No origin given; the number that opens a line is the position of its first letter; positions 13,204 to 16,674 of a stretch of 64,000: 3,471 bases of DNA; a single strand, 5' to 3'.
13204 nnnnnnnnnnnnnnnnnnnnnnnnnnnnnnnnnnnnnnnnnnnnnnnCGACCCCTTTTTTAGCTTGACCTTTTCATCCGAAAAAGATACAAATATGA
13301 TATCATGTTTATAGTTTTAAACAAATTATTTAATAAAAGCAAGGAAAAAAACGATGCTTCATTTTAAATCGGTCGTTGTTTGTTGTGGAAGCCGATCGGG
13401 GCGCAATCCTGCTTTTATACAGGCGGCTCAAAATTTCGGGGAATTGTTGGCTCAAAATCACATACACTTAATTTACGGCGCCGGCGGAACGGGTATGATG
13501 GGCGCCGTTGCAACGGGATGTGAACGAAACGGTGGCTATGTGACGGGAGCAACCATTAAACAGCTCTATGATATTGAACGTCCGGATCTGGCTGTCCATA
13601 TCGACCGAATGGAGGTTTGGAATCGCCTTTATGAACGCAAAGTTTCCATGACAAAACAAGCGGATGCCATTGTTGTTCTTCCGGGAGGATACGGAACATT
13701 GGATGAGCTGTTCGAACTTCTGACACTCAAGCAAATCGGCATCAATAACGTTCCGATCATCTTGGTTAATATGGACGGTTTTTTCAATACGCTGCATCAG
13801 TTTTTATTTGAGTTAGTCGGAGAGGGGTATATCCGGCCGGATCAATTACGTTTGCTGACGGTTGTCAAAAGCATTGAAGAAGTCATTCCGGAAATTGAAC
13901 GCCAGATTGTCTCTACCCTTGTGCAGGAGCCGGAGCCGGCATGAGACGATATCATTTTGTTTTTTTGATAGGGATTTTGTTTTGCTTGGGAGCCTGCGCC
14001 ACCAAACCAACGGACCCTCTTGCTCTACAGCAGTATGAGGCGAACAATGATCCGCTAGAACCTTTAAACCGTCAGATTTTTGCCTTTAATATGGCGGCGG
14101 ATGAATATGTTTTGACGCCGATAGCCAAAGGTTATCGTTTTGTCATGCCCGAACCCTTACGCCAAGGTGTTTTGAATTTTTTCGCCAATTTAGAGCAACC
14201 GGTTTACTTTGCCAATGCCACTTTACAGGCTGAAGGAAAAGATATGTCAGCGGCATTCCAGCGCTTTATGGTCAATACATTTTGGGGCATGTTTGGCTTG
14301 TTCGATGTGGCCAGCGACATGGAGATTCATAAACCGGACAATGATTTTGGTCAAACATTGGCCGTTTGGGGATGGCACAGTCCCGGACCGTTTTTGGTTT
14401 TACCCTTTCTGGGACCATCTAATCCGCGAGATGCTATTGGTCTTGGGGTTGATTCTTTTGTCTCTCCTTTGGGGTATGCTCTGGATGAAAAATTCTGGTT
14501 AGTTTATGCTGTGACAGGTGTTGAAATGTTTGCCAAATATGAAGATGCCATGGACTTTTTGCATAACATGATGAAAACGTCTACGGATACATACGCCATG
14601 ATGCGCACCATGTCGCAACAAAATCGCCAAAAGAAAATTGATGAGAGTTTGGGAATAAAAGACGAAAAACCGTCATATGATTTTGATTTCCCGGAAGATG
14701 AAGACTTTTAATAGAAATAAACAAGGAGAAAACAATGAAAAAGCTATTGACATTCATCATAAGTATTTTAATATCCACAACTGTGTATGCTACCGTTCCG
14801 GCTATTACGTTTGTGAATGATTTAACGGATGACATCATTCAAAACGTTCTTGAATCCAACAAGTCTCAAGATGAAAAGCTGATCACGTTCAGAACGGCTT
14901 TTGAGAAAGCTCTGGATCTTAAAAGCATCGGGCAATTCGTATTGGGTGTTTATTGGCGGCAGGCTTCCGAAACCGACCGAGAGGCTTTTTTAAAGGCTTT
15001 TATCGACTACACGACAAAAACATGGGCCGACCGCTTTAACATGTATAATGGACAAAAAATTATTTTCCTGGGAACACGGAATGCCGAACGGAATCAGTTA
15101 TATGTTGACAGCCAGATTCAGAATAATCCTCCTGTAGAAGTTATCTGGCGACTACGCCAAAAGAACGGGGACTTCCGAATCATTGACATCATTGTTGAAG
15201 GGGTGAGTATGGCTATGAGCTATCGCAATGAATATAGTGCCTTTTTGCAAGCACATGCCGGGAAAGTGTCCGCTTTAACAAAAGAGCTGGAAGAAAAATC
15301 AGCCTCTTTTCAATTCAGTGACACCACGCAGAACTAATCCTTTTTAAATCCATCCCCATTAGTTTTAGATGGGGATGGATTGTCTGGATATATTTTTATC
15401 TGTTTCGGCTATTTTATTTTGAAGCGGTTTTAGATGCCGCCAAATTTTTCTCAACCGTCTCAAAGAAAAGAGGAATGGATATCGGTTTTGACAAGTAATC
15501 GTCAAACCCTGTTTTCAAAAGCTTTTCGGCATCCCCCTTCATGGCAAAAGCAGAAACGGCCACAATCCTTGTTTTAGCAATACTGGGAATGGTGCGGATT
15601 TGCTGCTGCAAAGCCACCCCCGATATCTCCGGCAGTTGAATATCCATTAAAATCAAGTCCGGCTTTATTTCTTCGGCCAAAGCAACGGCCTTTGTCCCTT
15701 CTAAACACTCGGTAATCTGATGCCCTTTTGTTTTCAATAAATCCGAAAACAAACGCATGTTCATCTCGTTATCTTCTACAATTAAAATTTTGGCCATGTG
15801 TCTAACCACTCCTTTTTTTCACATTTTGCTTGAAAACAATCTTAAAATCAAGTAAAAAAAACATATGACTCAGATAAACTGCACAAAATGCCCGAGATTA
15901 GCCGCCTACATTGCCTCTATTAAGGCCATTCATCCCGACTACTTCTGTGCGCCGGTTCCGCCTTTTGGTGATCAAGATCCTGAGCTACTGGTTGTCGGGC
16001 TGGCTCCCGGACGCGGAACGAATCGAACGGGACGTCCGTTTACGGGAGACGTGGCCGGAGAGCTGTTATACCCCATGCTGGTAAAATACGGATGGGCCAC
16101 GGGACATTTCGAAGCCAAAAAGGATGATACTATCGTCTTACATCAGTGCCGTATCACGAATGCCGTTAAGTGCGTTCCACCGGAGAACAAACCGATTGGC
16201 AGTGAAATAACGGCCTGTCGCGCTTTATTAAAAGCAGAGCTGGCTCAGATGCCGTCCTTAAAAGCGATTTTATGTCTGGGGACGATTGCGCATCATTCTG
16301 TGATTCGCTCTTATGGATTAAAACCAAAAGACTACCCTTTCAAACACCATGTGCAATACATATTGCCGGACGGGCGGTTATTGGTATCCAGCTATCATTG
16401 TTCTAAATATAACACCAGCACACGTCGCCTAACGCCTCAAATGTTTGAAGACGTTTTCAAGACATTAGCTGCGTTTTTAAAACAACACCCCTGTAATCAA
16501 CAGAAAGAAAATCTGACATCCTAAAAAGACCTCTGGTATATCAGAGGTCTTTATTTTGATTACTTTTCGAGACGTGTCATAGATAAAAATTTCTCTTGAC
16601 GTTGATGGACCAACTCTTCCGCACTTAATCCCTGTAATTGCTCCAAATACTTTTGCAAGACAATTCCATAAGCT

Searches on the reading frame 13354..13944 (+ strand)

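Call 40: search_protein_families(library=pfam, proteins=[window:13354-13944:+], max_evalue=0.0001)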
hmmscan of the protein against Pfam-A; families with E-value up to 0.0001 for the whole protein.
window:13354-13944:+ (196 aa): 2 families
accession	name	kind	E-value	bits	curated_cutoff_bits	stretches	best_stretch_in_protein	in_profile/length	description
PF03641.19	Lysine_decarbox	-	7.9e-34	117.1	27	1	49-180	1-130/131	Possible lysine decarboxylase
PF18306.6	LDcluster4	-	1.2e-12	48.1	26.3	1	8-121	4-112/151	SLOG cluster4 family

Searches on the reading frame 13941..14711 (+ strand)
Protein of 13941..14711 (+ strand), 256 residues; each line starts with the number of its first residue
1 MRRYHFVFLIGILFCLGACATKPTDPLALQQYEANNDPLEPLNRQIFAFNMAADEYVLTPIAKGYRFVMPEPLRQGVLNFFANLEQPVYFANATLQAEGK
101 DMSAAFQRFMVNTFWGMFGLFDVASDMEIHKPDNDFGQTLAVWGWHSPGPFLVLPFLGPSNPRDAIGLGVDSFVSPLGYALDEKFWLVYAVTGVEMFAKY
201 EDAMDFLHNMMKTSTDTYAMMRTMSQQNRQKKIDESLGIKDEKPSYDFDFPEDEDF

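Call 40: search_protein_families(library=pfam, proteins=[window:13941-14711:+], max_evalue=0.0001)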
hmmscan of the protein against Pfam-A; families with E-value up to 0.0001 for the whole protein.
window:13941-14711:+ (256 aa): 1 family
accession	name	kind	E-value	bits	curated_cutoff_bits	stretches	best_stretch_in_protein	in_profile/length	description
PF04333.18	MlaA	-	8.7e-67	225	25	1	36-231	2-194/195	MlaA lipoprotein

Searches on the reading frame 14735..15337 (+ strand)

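Call 40: search_protein_families(library=pfam, proteins=[window:14735-15337:+], max_evalue=0.0001)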
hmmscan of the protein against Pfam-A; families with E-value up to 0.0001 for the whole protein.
window:14735-15337:+ (200 aa): 1 family
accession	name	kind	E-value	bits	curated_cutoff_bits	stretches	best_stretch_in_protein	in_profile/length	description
PF05494.18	MlaC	-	1.5e-38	132.6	26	1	30-187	7-166/166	MlaC protein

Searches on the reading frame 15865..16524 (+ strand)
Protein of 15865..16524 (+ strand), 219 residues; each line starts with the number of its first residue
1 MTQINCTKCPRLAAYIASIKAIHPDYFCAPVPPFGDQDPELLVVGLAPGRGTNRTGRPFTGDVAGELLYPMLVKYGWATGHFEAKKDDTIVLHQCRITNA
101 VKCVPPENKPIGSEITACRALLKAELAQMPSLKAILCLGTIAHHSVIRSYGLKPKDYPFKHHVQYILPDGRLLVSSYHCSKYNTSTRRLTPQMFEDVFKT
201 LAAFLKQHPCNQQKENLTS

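Call 40: search_protein_families(library=pfam, proteins=[window:15865-16524:+], max_evalue=0.0001)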
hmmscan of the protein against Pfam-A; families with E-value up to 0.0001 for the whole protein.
window:15865-16524:+ (219 aa): 1 family
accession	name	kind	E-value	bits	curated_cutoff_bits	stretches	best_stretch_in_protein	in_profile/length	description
PF03167.25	UDG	-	4.9e-27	95.2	24.3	1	32-201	1-140/141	Uracil DNA glycosylase superfamily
